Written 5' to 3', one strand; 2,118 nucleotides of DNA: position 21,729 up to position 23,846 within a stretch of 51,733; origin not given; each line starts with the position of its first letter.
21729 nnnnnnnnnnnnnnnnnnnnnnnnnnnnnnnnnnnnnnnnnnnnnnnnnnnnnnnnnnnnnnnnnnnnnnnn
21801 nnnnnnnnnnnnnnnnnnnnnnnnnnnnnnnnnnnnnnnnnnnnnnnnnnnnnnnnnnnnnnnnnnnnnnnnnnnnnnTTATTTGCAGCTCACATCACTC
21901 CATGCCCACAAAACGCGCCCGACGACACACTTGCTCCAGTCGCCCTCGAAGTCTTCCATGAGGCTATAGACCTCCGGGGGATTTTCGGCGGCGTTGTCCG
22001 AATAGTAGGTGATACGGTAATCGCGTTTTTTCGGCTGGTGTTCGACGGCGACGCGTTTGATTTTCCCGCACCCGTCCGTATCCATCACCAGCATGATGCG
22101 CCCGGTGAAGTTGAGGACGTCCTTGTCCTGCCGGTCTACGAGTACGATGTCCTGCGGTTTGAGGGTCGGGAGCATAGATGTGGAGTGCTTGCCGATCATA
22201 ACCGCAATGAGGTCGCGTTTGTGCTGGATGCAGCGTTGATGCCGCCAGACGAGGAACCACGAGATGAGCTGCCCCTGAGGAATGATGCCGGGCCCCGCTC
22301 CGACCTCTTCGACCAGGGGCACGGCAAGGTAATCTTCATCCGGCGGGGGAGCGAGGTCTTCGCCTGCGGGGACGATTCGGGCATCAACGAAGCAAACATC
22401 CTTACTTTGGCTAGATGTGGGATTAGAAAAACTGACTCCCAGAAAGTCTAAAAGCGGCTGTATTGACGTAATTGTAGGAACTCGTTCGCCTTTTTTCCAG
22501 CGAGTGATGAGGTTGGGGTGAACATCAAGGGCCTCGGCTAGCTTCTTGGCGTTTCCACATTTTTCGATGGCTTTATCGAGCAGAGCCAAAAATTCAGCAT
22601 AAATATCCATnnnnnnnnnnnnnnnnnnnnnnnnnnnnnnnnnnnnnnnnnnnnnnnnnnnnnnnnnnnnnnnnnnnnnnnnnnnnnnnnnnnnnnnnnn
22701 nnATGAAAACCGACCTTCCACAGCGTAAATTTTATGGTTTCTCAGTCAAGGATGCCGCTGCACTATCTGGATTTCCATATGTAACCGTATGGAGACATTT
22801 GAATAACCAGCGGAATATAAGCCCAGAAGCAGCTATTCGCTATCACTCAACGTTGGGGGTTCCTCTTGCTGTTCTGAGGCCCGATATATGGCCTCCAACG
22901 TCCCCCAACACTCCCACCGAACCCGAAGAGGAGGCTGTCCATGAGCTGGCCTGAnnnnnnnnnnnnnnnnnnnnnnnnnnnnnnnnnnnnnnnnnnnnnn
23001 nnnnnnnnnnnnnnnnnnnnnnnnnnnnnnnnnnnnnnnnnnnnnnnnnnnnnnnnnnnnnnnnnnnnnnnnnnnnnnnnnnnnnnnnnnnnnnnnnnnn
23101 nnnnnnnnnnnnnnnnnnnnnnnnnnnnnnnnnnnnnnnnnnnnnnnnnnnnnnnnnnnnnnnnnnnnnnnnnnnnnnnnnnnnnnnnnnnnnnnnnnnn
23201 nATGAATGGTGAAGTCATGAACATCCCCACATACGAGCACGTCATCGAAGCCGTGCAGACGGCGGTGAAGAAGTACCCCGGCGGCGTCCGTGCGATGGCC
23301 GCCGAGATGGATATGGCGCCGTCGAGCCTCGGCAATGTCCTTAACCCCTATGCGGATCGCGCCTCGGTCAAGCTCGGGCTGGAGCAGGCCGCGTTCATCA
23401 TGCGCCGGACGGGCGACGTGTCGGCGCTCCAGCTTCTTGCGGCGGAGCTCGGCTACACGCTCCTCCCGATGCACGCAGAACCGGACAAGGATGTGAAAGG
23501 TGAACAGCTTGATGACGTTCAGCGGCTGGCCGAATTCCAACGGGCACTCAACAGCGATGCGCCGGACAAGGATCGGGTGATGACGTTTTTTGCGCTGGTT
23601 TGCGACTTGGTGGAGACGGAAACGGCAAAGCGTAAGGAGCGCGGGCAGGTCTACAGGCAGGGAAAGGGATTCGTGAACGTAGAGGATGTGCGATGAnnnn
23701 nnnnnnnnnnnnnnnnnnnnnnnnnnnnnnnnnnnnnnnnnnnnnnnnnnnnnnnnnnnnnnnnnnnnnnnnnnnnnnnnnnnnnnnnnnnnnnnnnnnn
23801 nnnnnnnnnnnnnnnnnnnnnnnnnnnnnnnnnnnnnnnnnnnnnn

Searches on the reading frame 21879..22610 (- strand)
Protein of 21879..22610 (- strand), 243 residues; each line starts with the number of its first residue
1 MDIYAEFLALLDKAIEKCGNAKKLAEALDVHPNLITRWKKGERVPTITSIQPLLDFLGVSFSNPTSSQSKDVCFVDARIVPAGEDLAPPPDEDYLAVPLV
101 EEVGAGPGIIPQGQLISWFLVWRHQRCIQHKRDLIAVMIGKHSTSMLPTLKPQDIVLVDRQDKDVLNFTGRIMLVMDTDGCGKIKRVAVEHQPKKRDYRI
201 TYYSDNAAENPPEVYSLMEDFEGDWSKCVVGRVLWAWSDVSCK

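Call 3: search_protein_families(library=pfam, proteins=[window:21879-22610:-], max_evalue=0.01)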
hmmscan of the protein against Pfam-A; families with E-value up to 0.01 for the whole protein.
window:21879-22610:- (243 aa): 4 families
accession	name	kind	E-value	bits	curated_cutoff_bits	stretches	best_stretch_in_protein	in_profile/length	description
PF01381.28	HTH_3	-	1.5e-06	28.5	23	1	22-61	13-52/55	Helix-turn-helix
PF15943.11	YdaS_toxin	-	2e-05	24.8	30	1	11-45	1-36/65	Bacterial toxin YdaS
PF14549.12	P22_Cro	-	0.0039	17.4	30.2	1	13-47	4-36/60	DNA-binding transcriptional regulator Cro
PF00717.28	Peptidase_S24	-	0.0055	16.8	23.3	1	98-189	1-84/116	Peptidase S24-like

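Call 4: search_protein_families(library=ncbifam, proteins=[window:21879-22610:-], max_evalue=0.01)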
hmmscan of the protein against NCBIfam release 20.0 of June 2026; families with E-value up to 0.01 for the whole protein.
window:21879-22610:- (243 aa): 2 families
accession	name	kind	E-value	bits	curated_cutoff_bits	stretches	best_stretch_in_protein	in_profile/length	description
NF046037.1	carphisopro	domain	0.0021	18.2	38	1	12-46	2-36/54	carph-isopro domain-containing protein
NF048000.1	ECH1013_TF_S24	equivalog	0.004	17.1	300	1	143-208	120-180/204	ECH_1013 family putative transcriptional regulator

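Call 5: search_protein_families(library=padloc, proteins=[window:21879-22610:-], max_evalue=0.01)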
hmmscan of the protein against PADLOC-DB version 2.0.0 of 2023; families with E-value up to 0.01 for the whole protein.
window:21879-22610:- (243 aa): 1 family
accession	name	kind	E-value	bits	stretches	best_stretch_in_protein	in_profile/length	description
PDLC03951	RmrA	-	0.002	15.2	1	22-68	25-74/400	-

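Call 6: search_protein_families(library=phrogs, proteins=[window:21879-22610:-], max_evalue=0.01)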
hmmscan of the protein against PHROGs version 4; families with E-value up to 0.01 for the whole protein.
window:21879-22610:- (243 aa): 8 families
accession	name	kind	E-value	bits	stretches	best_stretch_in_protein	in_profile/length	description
phrog_4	-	transcription regulation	3.9e-14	53.4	1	19-238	147-337/400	transcriptional repressor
phrog_6201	-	transcription regulation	1.1e-07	32.7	1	139-240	31-118/121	CI-like repressor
phrog_638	-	transcription regulation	8.4e-06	26.7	1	10-59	7-58/145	transcriptional regulator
phrog_4836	-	transcription regulation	4.9e-05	24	1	14-59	83-129/194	CII-like regulator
phrog_8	-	transcription regulation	6e-05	23.6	1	21-61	92-132/346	transcriptional regulator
phrog_4739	-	unknown function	0.0025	18.4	1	15-59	76-121/167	-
phrog_35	-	transcription regulation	0.0044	18.1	1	11-46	78-114/181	transcriptional repressor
phrog_409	-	transcription regulation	0.0068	17.9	0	12-45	18-50/127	transcriptional regulator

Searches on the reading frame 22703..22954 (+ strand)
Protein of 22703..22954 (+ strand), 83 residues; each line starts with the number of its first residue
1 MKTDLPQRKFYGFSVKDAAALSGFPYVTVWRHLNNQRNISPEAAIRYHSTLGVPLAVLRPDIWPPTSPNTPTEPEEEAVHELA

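Call 3: search_protein_families(library=pfam, proteins=[window:22703-22954:+], max_evalue=0.01)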
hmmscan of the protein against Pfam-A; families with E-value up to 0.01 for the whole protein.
window:22703-22954:+ (83 aa): 1 family
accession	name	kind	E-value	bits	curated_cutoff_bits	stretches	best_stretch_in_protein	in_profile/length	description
PF01381.28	HTH_3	-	0.0043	17.5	23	1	12-58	9-55/55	Helix-turn-helix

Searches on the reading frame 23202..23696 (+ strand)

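Call 3: search_protein_families(library=pfam, proteins=[window:23202-23696:+], max_evalue=0.01)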
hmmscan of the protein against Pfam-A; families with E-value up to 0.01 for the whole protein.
window:23202-23696:+ (164 aa): 1 family
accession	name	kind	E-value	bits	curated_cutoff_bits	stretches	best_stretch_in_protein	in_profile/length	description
PF06892.16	Phage_CP76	-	8.4e-14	52.1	26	1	13-98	2-89/146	Phage regulatory protein CII (CP76)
